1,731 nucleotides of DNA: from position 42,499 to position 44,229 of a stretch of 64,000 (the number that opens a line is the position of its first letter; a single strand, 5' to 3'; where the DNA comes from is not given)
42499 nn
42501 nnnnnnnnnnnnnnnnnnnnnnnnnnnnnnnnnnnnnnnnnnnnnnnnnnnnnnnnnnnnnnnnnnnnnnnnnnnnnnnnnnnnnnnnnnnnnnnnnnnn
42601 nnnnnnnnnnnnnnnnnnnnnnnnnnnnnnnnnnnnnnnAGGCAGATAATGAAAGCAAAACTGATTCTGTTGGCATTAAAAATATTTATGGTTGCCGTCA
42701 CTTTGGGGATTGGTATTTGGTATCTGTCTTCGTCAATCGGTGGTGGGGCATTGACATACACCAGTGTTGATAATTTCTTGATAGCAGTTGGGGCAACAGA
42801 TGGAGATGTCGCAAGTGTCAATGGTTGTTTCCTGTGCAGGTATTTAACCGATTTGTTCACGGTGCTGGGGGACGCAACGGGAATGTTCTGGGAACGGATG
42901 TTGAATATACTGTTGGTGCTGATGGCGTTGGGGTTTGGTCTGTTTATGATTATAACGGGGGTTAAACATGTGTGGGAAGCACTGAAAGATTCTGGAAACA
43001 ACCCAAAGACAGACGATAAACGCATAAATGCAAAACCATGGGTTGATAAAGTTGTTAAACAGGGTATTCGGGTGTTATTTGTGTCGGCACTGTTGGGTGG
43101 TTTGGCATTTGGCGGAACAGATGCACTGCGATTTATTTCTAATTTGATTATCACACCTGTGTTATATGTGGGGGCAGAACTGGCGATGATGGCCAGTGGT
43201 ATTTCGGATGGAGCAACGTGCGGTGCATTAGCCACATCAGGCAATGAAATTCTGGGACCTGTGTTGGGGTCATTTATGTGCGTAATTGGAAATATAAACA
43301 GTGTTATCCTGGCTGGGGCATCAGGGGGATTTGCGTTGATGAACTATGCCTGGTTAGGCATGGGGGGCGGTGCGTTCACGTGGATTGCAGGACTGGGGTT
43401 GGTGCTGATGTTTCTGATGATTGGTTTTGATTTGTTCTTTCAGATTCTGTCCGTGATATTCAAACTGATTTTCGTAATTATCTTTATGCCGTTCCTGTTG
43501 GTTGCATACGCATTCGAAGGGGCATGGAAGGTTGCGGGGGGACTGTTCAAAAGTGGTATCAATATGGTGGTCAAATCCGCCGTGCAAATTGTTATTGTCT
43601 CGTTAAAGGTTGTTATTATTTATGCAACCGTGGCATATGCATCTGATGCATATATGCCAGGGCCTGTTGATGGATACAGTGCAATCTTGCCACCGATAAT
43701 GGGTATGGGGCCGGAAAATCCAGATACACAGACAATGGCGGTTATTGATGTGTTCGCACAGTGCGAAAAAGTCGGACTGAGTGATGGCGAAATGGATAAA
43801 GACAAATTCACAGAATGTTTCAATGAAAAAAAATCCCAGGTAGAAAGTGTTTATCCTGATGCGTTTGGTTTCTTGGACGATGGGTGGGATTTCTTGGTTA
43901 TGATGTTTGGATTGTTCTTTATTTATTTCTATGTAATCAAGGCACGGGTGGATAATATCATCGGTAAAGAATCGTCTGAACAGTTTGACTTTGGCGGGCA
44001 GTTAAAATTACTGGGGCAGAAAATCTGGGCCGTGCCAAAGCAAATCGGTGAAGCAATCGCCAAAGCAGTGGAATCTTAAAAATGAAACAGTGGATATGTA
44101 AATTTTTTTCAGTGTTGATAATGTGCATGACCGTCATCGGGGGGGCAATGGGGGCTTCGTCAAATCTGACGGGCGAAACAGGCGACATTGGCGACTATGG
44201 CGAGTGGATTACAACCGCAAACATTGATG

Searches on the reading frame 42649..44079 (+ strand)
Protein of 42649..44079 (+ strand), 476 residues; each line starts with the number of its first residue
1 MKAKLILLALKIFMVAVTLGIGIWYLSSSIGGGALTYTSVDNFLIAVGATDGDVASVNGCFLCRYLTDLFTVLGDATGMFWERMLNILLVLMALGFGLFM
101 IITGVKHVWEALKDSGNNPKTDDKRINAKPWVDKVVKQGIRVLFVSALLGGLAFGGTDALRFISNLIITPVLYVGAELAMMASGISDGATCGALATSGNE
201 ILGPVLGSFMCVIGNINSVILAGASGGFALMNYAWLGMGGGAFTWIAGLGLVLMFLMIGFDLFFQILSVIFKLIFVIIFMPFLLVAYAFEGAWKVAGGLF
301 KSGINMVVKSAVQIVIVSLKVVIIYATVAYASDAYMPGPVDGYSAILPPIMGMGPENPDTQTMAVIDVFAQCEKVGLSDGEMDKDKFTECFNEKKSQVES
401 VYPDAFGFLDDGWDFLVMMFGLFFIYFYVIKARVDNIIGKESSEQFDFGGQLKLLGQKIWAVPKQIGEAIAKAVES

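Call 3: search_protein_families(library=pfam, proteins=[window:42649-44079:+], max_evalue=1)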
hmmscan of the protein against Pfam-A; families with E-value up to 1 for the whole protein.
window:42649-44079:+ (476 aa): 0 families

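Call 4: search_protein_families(library=ncbifam, proteins=[window:42649-44079:+], max_evalue=1)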
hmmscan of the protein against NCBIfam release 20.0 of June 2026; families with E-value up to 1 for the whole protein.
window:42649-44079:+ (476 aa): 0 families

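Call 59: search_solved_structures(query=A5, max_evalue=10)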
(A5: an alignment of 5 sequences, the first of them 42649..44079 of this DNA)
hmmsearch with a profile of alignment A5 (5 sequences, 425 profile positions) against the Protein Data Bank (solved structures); distinct sequences matched with E-value up to 10: 2.
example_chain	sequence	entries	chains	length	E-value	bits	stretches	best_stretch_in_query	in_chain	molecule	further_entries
8glt_1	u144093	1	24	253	0.38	12.7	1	5-72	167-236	C2-chlorophyll-comp_O32-15_ctermHis, polyalanine model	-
8gji_A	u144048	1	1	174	0.85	11.6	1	338-424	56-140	GCG binder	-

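Call 76: search_protein_families(library=phrogs, proteins=[window:42649-44079:+], max_evalue=0.01)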
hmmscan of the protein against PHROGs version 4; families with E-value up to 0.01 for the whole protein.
window:42649-44079:+ (476 aa): 0 families

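Call 82: search_dna_similar(query=window:42649-44079:+, collection=plasmids, mode=protein, max_evalue=1, max_rows=15)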
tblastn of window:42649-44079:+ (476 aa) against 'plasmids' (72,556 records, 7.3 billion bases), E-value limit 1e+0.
No match.
